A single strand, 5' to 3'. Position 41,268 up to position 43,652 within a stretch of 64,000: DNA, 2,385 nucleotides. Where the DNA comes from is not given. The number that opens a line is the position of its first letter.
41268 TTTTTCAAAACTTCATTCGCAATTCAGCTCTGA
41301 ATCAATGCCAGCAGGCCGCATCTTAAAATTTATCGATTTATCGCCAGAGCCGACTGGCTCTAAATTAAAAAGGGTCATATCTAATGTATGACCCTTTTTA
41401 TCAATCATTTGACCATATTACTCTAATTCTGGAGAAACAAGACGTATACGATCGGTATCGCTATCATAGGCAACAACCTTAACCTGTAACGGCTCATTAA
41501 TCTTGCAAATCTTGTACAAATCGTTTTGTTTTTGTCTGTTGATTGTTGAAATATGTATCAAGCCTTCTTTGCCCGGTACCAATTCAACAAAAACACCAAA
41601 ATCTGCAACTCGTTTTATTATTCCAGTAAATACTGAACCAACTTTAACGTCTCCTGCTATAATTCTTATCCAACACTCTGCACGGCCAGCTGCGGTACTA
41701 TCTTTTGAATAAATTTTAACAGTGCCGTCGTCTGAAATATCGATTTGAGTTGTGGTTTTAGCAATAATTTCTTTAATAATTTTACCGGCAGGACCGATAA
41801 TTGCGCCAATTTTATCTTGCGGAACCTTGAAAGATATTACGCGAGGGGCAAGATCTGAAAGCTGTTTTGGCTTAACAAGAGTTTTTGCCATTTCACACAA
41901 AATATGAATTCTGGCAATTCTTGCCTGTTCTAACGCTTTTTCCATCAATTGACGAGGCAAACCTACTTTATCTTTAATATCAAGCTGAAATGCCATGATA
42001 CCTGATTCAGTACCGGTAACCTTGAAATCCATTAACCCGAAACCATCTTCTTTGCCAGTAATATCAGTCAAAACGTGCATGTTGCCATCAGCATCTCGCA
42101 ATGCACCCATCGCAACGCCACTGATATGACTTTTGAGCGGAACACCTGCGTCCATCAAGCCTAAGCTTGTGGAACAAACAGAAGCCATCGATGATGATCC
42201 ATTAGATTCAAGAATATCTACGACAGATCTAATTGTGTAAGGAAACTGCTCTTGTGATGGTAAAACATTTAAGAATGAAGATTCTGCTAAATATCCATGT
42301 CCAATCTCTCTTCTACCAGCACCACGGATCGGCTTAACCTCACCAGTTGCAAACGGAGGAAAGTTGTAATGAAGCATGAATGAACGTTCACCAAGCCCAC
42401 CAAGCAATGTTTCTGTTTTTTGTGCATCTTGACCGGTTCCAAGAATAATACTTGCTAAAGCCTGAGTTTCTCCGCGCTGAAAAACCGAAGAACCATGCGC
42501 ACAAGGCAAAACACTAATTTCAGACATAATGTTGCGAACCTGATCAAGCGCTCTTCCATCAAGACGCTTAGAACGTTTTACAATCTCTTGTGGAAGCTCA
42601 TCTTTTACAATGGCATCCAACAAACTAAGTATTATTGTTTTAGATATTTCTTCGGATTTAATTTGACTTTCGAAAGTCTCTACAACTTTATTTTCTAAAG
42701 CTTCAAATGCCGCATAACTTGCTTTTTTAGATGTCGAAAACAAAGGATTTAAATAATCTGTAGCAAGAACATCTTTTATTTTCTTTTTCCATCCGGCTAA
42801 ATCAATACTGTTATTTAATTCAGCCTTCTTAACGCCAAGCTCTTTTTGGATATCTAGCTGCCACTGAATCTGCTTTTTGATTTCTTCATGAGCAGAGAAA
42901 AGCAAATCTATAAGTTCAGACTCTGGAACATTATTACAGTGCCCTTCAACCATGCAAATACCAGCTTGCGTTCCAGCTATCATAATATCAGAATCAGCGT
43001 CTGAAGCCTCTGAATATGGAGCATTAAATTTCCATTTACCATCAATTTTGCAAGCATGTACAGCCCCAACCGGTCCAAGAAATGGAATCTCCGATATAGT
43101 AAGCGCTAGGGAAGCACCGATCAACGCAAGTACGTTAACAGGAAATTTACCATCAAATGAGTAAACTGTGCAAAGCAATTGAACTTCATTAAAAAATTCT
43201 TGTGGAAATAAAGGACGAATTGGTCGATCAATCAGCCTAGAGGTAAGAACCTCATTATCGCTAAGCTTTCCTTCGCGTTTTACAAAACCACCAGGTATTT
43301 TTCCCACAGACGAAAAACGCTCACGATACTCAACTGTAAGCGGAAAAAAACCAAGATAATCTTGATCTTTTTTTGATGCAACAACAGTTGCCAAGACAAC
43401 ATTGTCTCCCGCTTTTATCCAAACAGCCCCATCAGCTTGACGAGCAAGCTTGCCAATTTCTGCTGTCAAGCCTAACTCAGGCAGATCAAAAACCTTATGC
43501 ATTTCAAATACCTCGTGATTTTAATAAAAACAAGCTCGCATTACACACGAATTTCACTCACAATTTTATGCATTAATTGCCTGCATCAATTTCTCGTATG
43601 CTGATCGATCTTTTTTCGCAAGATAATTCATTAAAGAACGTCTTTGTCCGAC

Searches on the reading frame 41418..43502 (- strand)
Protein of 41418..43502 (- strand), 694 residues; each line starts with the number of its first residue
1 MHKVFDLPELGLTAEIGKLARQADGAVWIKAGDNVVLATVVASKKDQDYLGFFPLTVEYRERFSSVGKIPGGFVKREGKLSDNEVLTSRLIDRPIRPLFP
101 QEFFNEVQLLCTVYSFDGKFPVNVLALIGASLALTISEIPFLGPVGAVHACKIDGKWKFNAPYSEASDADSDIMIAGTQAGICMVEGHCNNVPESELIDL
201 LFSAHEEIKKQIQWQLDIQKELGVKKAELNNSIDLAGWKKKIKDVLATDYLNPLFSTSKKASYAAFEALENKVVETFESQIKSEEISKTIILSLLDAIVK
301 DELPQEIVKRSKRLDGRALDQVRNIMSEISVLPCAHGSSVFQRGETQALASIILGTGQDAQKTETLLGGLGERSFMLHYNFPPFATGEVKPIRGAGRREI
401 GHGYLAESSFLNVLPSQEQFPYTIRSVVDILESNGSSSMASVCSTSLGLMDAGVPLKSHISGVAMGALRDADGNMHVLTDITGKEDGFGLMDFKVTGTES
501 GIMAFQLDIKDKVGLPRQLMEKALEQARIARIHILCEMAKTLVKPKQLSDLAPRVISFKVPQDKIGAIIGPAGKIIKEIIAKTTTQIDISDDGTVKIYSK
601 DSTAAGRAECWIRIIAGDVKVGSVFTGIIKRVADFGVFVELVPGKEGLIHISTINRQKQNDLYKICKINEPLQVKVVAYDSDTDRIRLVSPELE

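Call 9: find_encoding_contigs(protein=window:41418-43502:-, flank=10000, max_places=6)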
Protein window:41418-43502:- (694 aa): 4 contigs read that carry it; 2 places shown.
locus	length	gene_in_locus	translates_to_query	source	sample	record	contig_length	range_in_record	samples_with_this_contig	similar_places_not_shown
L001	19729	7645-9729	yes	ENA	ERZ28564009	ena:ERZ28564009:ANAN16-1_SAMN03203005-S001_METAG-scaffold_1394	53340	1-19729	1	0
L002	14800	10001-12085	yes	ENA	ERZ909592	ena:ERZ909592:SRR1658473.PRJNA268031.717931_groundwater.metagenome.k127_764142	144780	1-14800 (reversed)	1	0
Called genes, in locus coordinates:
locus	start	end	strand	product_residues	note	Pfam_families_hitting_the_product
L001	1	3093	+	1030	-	?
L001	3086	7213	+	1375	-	PF04997:RNA_pol_Rpb1_1, PF00623:RNA_pol_Rpb1_2, PF04983:RNA_pol_Rpb1_3, PF05000:RNA_pol_Rpb1_4, PF04998:RNA_pol_Rpb1_5, PF21668:RPOC_hybrid (faint)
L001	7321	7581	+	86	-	PF00312:Ribosomal_S15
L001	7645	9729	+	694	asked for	PF01138:RNase_PH, PF03725:RNase_PH_C (faint), PF03726:PNPase (weak), PF01138:RNase_PH, PF00013:KH_1, PF00575:S1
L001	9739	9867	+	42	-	-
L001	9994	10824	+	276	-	PF01138:RNase_PH, PF03725:RNase_PH_C (weak)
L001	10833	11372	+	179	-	-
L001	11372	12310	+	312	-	-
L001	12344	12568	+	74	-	PF02954:HTH_8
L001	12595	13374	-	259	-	PF00583:Acetyltransf_1, PF13508:Acetyltransf_7 (weak), PF13673:Acetyltransf_10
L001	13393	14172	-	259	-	-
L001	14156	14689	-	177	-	PF03551:PadR, PF13601:HTH_34 (weak), PF10400:Vir_act_alpha_C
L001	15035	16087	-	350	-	PF03102:NeuB, PF08666:SAF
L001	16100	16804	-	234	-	PF02585:PIG-L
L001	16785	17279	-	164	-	PF13302:Acetyltransf_3, PF00583:Acetyltransf_1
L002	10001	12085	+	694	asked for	PF01138:RNase_PH, PF03725:RNase_PH_C (faint), PF03726:PNPase (weak), PF01138:RNase_PH, PF00013:KH_1, PF00575:S1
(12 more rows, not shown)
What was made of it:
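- A gene caller placed a 42-aa ORF inside copy c41k (call 9).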

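Call 17: find_related_loci(query=window:41418-43502:-, collection=genome_contigs, flank=10000)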
Query window:41418-43502:- (694 aa) in genome_contigs; peptide patterns used: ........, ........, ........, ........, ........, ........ (x = any residue, [..] = any of these).
600 stretches matched a pattern (row limit reached: there are more); 600 encode a relative of the query (tblastn E <= 1e-3); the best 80 are kept; 80 distinct loci.
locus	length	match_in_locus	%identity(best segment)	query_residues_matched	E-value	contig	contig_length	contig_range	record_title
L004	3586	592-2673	59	1-693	0e+0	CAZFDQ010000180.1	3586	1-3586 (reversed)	MAG TPA_asm: uncultured Pseudomonadota bacterium isolate SRP067234_co1_40 genome assembly, contig: k99_407748, whole gen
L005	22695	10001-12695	49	1-688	0e+0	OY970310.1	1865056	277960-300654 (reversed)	MAG: Candidatus Babeliales bacterium isolate MFD05512.bin.c.16 genome assembly, chromosome: 1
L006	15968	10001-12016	46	12-688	0e+0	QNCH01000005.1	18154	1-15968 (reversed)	MAG: Candidatus Omnitrophota bacterium isolate B26_G9 B26_Guay9_scaffold_02141, whole genome shotgun sequence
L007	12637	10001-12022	46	12-688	0e+0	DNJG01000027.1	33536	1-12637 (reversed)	MAG TPA_asm: Nitrospinota bacterium isolate UBA9963 contig_8601, whole genome shotgun sequence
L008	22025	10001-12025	46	12-692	0e+0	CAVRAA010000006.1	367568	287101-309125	MAG: uncultured Nitrospiraceae bacterium isolate MFD00032.bin.1.209 genome assembly, contig: contig_3273, whole genome s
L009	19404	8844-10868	44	12-692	0e+0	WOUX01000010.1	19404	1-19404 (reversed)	MAG: bacterium isolate X2_MetaBAT.32 scaffold_1127, whole genome shotgun sequence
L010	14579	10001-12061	44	3-692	0e+0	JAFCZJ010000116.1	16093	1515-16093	MAG: Deltaproteobacteria bacterium isolate AB_03_Bin_195 AB_03_Bin_195_scaffold_2471, whole genome shotgun sequence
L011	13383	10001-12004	43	12-680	2e-179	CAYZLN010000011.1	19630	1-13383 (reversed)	MAG TPA_asm: uncultured Gemmatimonadota bacterium isolate binchicken_co207_240 genome assembly, contig: NODE_2490_length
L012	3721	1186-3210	45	12-692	0e+0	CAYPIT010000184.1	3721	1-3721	MAG TPA_asm: uncultured Nitrospiraceae bacterium isolate binchicken_co275_125 genome assembly, contig: NODE_52089_length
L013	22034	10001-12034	45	2-682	3e-178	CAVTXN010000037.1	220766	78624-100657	MAG: Terriglobia bacterium isolate MFD09603.bin.2.160 genome assembly, contig: contig_62498, whole genome shotgun sequen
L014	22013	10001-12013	44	12-688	3e-178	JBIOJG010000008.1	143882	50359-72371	MAG: Candidatus Binatia bacterium isolate GcC5-6 k141_881181_length_143882_cov_139.0021, whole genome shotgun sequence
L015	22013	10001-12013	44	12-688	4e-178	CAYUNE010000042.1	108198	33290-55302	MAG TPA_asm: uncultured Desulfobulbia bacterium isolate binchicken_co219_319 genome assembly, contig: k141_1148023, whol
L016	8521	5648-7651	44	9-681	8e-178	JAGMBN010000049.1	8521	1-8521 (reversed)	MAG: bacterium isolate RS_16_22 ZL425.bin.22.fa_49, whole genome shotgun sequence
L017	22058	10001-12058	43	12-693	2e-177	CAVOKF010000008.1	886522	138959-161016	MAG: uncultured delta proteobacterium isolate MFD00082.bin.1.80 genome assembly, contig: contig_3713, whole genome shotg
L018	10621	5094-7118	44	12-692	6e-177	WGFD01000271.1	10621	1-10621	MAG: Deltaproteobacteria bacterium isolate S146_70 k151_713868, whole genome shotgun sequence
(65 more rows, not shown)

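Call 23: find_homologous_proteins(query=window:41418-43502:-, max_evalue=1e-100)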
Query window:41418-43502:- (694 aa): 8000 proteins with E <= 1e-100 among 8000 candidates; the best 120 are listed.
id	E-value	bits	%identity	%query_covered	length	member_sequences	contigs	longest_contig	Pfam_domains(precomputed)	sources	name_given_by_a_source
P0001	0.0e+0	1543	100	100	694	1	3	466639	PF00013.36,PF03725.21,PF00575.30,PF03726.20,PF01138.28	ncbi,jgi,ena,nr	ncbi:MAG: Polyribonucleotide nucleotidyltransferase [candidate division TM6 bacterium GW2011_GWF2_37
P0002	0.0e+0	1405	89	100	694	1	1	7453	PF00013.36,PF03725.21,PF00575.30,PF01138.28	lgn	-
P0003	0.0e+0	1337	86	100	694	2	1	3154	PF00013.36,PF03725.21,PF00575.30,PF03726.20,PF01138.28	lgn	-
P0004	0.0e+0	1235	78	100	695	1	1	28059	PF00013.36,PF03725.21,PF00575.30,PF01138.28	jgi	-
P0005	0.0e+0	1217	77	100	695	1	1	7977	PF00013.36,PF03725.21,PF00575.30,PF01138.28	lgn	-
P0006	0.0e+0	1152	73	100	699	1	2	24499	PF00013.36,PF03725.21,PF00575.30,PF03726.20,PF01138.28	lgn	-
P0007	0.0e+0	1147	72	100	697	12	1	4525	PF00013.36,PF03725.21,PF00575.30,PF01138.28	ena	-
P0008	0.0e+0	1144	72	99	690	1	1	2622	PF00013.36,PF03725.21,PF00575.30,PF03726.20,PF01138.28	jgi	jgi:polyribonucleotide nucleotidyltransferase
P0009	0.0e+0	1126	72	100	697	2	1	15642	PF00013.36,PF03725.21,PF00575.30,PF01138.28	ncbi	-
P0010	0.0e+0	1065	67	100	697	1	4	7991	PF00013.36,PF03725.21,PF00575.30,PF01138.28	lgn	-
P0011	0.0e+0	1052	67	100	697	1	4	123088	PF00013.36,PF03725.21,PF00575.30,PF23459.2,PF01138.28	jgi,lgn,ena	jgi:polyribonucleotide nucleotidyltransferase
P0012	0.0e+0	1050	67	100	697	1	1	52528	PF00013.36,PF03725.21,PF00575.30,PF01138.28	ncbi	-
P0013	0.0e+0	1043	65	100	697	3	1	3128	PF00013.36,PF03725.21,PF00575.30,PF03726.20,PF01138.28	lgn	-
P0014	0.0e+0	1042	65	100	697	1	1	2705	PF00013.36,PF03725.21,PF00575.30,PF03726.20,PF01138.28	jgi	jgi:polyribonucleotide nucleotidyltransferase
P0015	0.0e+0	1036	67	100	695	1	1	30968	PF00013.36,PF03725.21,PF00575.30,PF01138.28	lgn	-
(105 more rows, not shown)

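Call 25: find_encoding_contigs(protein=P0002, flank=10000, max_places=2)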
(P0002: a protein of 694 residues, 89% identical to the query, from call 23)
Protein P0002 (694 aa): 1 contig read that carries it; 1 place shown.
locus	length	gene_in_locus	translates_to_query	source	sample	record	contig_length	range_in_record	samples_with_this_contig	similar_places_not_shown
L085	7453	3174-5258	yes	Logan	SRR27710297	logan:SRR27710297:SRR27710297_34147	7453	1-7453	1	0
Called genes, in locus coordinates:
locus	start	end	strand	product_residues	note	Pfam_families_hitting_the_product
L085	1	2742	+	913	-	?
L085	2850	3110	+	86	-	PF00312:Ribosomal_S15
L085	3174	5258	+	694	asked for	PF01138:RNase_PH, PF03725:RNase_PH_C (faint), PF01138:RNase_PH, PF00013:KH_1, PF00575:S1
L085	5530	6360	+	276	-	PF01138:RNase_PH, PF03725:RNase_PH_C (weak)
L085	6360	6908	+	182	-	-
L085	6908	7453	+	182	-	?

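Call 26: find_encoding_contigs(protein=P0004, flank=10000, max_places=2)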
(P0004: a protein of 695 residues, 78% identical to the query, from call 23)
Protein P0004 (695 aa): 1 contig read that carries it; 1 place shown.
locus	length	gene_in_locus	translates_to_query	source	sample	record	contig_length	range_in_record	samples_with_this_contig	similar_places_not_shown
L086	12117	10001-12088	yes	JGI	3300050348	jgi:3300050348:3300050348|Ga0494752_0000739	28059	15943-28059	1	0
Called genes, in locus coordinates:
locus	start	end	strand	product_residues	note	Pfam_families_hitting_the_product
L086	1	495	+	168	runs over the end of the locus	PF00466:Ribosomal_L10, PF27436:RL10_C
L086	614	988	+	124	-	PF16320:Ribosomal_L12_N, PF00542:Ribosomal_L12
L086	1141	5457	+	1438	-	PF04563:RNA_pol_Rpb2_1, PF04561:RNA_pol_Rpb2_2, PF04565:RNA_pol_Rpb2_3, PF10385:RNA_pol_Rpb2_45, PF00562:RNA_pol_Rpb2_6, PF04560:RNA_pol_Rpb2_7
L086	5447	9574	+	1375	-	PF04997:RNA_pol_Rpb1_1, PF00623:RNA_pol_Rpb1_2, PF04983:RNA_pol_Rpb1_3, PF05000:RNA_pol_Rpb1_4, PF04998:RNA_pol_Rpb1_5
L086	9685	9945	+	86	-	PF00312:Ribosomal_S15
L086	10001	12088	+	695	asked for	PF01138:RNase_PH, PF03725:RNase_PH_C (faint), PF01138:RNase_PH, PF00013:KH_1, PF00575:S1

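Call 33: find_encoding_contigs(protein=P0006, flank=10000, max_places=1)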
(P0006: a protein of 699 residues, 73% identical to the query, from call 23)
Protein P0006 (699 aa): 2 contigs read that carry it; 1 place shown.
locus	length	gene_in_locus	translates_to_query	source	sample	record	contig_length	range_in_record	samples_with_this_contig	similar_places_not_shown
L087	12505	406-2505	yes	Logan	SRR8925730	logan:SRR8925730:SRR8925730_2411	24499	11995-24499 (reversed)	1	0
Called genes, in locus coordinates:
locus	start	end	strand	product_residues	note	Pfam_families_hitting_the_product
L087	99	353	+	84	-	PF00312:Ribosomal_S15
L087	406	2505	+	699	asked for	PF01138:RNase_PH, PF03725:RNase_PH_C (weak), PF03726:PNPase (weak), PF01138:RNase_PH, PF00013:KH_1, PF00575:S1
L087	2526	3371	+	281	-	PF01138:RNase_PH, PF03725:RNase_PH_C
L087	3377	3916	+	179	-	-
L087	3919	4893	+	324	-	-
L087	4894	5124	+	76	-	PF02954:HTH_8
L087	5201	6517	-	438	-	PF12796:Ank_2, PF13637:Ank_4 (faint), PF13857:Ank_5 (faint), PF13606:Ank_3 (faint), PF12796:Ank_2 (weak), PF00023:Ank (weak)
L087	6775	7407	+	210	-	-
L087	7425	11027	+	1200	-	PF00924:MS_channel_2nd, PF21082:MS_channel_3rd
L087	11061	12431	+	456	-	PF00443:UCH, PF13423:UCH_1 (weak)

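Call 34: find_encoding_contigs(protein=P0011, flank=10000, max_places=1)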
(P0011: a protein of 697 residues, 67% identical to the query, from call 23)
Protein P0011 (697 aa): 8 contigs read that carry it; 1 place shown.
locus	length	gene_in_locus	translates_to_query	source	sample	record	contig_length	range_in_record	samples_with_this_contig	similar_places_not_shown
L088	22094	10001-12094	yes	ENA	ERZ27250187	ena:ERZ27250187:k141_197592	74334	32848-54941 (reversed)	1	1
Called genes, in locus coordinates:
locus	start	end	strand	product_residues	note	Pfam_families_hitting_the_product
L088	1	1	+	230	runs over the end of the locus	PF00687:Ribosomal_L1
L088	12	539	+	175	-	PF00466:Ribosomal_L10, PF27436:RL10_C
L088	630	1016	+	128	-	PF16320:Ribosomal_L12_N, PF00542:Ribosomal_L12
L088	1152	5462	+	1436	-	PF04563:RNA_pol_Rpb2_1, PF04561:RNA_pol_Rpb2_2, PF04565:RNA_pol_Rpb2_3, PF10385:RNA_pol_Rpb2_45, PF00562:RNA_pol_Rpb2_6, PF04560:RNA_pol_Rpb2_7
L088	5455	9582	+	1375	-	PF04997:RNA_pol_Rpb1_1, PF00623:RNA_pol_Rpb1_2, PF04983:RNA_pol_Rpb1_3, PF05000:RNA_pol_Rpb1_4, PF04998:RNA_pol_Rpb1_5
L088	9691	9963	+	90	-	PF00312:Ribosomal_S15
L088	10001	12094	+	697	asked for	PF01138:RNase_PH, PF03725:RNase_PH_C, PF01138:RNase_PH, PF00013:KH_1, PF00575:S1, PF23459:S1_RRP5 (faint)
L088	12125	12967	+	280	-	PF01138:RNase_PH, PF03725:RNase_PH_C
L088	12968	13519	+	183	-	-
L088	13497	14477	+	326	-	-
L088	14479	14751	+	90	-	PF02954:HTH_8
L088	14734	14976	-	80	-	-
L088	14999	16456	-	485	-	PF02874:ATP-synt_ab_N, PF00006:ATP-synt_ab, PF22919:ATP-synt_VA_C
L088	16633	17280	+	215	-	-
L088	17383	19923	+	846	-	PF07517:SecA_DEAD, PF00270:DEAD (faint), PF01043:SecA_PP_bind, PF00271:Helicase_C (weak), PF21090:P-loop_SecA, PF07516:SecA_SW, PF02810:SEC-C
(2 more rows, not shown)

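Call 55: find_encoding_contigs(protein=P0005, flank=10000, max_places=1)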
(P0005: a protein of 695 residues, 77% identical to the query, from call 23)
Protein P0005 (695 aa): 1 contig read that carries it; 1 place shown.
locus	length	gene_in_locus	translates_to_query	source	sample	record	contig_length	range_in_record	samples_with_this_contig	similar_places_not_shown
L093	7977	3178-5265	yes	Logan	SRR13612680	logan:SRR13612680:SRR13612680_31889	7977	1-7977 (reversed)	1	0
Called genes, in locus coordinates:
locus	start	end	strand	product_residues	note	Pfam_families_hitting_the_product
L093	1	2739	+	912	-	?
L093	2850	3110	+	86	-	PF00312:Ribosomal_S15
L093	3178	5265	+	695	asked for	PF01138:RNase_PH, PF03725:RNase_PH_C (faint), PF01138:RNase_PH, PF00013:KH_1, PF00575:S1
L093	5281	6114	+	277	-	PF01138:RNase_PH, PF03725:RNase_PH_C (weak)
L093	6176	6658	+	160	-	-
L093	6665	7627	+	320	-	-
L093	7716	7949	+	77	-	PF02954:HTH_8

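Call 75: find_encoding_contigs(protein=P0003, flank=10000, max_places=2)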
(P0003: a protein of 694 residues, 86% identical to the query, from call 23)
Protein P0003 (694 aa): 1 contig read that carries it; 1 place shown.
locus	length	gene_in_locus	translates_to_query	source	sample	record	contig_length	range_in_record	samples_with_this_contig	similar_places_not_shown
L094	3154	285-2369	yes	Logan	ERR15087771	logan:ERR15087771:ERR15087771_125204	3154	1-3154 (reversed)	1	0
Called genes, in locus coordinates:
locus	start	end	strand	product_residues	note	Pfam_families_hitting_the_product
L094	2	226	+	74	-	?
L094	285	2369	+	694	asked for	PF01138:RNase_PH, PF03725:RNase_PH_C (faint), PF03726:PNPase (faint), PF01138:RNase_PH, PF00013:KH_1, PF00575:S1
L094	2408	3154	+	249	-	?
